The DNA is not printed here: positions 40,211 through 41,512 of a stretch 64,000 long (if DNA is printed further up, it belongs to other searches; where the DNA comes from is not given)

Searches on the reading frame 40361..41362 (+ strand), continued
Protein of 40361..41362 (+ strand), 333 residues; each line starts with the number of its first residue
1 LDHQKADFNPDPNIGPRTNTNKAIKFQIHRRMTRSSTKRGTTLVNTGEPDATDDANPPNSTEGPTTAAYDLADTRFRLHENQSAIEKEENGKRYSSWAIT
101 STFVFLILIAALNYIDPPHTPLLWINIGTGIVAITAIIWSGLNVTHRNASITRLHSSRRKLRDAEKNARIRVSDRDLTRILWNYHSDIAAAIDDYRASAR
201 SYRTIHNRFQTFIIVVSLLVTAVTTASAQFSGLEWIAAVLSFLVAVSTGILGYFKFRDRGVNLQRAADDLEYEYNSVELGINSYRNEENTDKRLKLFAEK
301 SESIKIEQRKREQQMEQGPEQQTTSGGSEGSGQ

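Call 60: search_protein_families(library=ncbifam, proteins=[window:40487-41362:+], max_evalue=0.001)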
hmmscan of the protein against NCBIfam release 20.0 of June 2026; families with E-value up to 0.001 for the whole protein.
window:40487-41362:+ (291 aa): 3 families
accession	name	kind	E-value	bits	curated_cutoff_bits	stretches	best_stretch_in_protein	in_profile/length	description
NF033634.1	SLATT_1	domain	4.7e-23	81.6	41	1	145-272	5-130/132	SLATT domain-containing protein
NF033632.1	SLATT_4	domain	5.3e-10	39.4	55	1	156-253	19-122/154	SLATT domain-containing protein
TIGR04402.2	mob_CxxC_CxxC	subfamily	0.00042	20.6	70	0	139-263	4-131/180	mobilome CxxCx(11)CxxC protein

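Call 75: search_protein_families(library=pfam, alignment_id=A5, max_evalue=0.0001)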
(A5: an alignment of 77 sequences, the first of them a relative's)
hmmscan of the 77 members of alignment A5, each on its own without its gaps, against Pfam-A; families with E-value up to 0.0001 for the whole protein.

A. member 1, L001:11554-11805:+ (84 aa): 0 families

B. families by the number of members that match (of 77 scanned): 48 families (the first 25 are shown)
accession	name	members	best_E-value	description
PF00291.31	PALP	3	4.7e-54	Pyridoxal-phosphate dependent enzyme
PF07992.20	Pyr_redox_2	3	1.3e-49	Pyridine nucleotide-disulphide oxidoreductase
PF00070.33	Pyr_redox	3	2.1e-19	Pyridine nucleotide-disulphide oxidoreductase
PF01343.23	Peptidase_S49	2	5.7e-74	Peptidase family S49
PF02852.28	Pyr_redox_dim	2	9e-28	Pyridine nucleotide-disulphide oxidoreductase, dimerisation domain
PF00583.31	Acetyltransf_1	2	6.2e-10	Acetyltransferase (GNAT) family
PF13560.12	HTH_31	2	2.4e-07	Helix-turn-helix domain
PF13673.13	Acetyltransf_10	2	1.5e-06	Acetyltransferase (GNAT) domain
PF13508.13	Acetyltransf_7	2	2.1e-06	Acetyltransferase (GNAT) domain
PF02737.24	3HCDH_N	2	4.9e-06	3-hydroxyacyl-CoA dehydrogenase, NAD binding domain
PF02826.25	2-Hacid_dh_C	2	1e-05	D-isomer specific 2-hydroxyacid dehydrogenase, NAD binding domain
PF04672.18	Methyltransf_19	1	1.9e-98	S-adenosyl methyltransferase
PF00144.29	Beta-lactamase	1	8.6e-67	Beta-lactamase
PF13701.12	DDE_Tnp_1_4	1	1.2e-36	Transposase DDE domain group 1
PF06889.16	DUF1266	1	2e-30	Protein of unknown function (DUF1266)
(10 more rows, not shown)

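Call 76: search_protein_families(library=pfam, alignment_id=A6, max_evalue=0.0001)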
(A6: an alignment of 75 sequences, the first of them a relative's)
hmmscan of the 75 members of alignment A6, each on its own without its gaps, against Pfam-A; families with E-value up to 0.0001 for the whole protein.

A. member 1, L001:9028-9648:- (206 aa): 0 families

B. families by the number of members that match (of 75 scanned): 54 families (the first 25 are shown)
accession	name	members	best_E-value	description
PF04472.17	SepF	10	6.3e-13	Cell division protein SepF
PF01551.29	Peptidase_M23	3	9.2e-24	Peptidase family M23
PF02770.24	Acyl-CoA_dh_M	2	4.9e-29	Acyl-CoA dehydrogenase, middle domain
PF00392.27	GntR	2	2.3e-26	Bacterial regulatory proteins, gntR family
PF13560.12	HTH_31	2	9.8e-13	Helix-turn-helix domain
PF01381.28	HTH_3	2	7.8e-07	Helix-turn-helix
PF12844.13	HTH_19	2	6.6e-06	Helix-turn-helix domain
PF00120.29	Gln-synt_C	1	5e-125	Glutamine synthetase, catalytic domain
PF18159.6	S_4TM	1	5.5e-59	SMODS-associating 4TM effector domain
PF07992.20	Pyr_redox_2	1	7.2e-52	Pyridine nucleotide-disulphide oxidoreductase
PF00441.29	Acyl-CoA_dh_1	1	3.3e-50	Acyl-CoA dehydrogenase, C-terminal domain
PF07690.21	MFS_1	1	4.1e-43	Major Facilitator Superfamily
PF01180.27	DHO_dh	1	2.3e-38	Dihydroorotate dehydrogenase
PF13377.12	Peripla_BP_3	1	1.7e-36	Periplasmic binding protein-like domain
PF02771.21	Acyl-CoA_dh_N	1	4.5e-31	Acyl-CoA dehydrogenase, N-terminal domain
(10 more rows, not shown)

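Call 77: get_annotated_region(hit=H15, flank=6000)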
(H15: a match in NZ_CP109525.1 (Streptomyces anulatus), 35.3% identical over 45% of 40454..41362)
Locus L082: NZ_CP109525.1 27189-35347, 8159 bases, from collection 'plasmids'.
description: Streptomyces anulatus strain NBC_01414 plasmid unnamed3, complete sequence
organism: Streptomyces anulatus (NCBI taxid 1892)
taxonomy: Bacteria; Actinomycetota; Actinomycetes; Kitasatosporales; Streptomycetaceae; Streptomyces; Streptomyces anulatus
host: -; source: -; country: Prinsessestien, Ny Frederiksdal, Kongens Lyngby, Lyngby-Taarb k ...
typing (MOB-suite, as given by PLSDB): non-mobilizable
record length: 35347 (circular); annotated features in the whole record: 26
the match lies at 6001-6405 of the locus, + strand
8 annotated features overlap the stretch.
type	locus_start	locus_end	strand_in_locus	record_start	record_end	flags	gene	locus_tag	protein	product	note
CDS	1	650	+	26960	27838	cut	-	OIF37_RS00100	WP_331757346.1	hypothetical protein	-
CDS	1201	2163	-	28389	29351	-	-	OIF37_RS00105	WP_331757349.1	hypothetical protein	-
CDS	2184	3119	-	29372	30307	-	-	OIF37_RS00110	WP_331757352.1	ParA family protein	-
CDS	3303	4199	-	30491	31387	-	-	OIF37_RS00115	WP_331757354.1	hypothetical protein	-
CDS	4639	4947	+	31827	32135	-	-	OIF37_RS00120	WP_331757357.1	hypothetical protein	-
CDS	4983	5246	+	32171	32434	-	-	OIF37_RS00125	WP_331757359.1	hypothetical protein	-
CDS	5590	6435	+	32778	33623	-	-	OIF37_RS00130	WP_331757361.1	SLATT domain-containing protein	-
CDS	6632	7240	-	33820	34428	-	-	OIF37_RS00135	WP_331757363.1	hypothetical protein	-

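Call 78: get_annotated_region(hit=H8, flank=6000)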
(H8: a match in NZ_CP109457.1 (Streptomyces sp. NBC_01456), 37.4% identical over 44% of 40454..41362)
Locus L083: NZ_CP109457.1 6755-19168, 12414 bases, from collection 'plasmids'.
description: Streptomyces sp. NBC_01456 plasmid unnamed2, complete sequence
organism: Streptomyces sp. NBC_01456 (NCBI taxid 2975868)
taxonomy: Bacteria; Actinomycetota; Actinomycetes; Kitasatosporales; Streptomycetaceae; Streptomyces; Streptomyces sp. NBC 01456
host: -; source: -; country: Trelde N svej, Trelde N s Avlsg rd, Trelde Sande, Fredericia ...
typing (MOB-suite, as given by PLSDB): mobilizable; replicon rep_cluster_1915; relaxase MOBF
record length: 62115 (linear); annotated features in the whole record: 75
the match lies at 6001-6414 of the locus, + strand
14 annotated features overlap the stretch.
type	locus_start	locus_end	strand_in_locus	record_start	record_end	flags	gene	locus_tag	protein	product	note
CDS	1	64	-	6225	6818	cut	-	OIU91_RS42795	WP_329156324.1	HTH domain-containing protein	-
CDS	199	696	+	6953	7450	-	-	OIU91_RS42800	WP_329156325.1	hypothetical protein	-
CDS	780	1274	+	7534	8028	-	-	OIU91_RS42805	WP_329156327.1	hypothetical protein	-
CDS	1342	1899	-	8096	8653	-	-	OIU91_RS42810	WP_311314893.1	XRE family transcriptional regulator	-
CDS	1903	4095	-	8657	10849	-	-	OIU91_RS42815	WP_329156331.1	helix-turn-helix transcriptional regulator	-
CDS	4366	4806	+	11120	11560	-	-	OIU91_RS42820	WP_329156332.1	hypothetical protein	-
CDS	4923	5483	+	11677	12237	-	-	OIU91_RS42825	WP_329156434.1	hypothetical protein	-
CDS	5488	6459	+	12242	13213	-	-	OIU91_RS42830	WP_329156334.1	DUF4231 domain-containing protein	-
CDS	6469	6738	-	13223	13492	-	-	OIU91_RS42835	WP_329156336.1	hypothetical protein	-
CDS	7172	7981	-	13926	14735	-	-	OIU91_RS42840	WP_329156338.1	DciA family protein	-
CDS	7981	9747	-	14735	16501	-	-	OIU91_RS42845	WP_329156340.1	hypothetical protein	-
CDS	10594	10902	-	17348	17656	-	-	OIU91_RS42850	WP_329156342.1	helix-turn-helix transcriptional regulator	-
CDS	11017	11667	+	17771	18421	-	-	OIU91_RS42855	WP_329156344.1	HAD family hydrolase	-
CDS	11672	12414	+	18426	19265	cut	-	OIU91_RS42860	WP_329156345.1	DUF1932 domain-containing protein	-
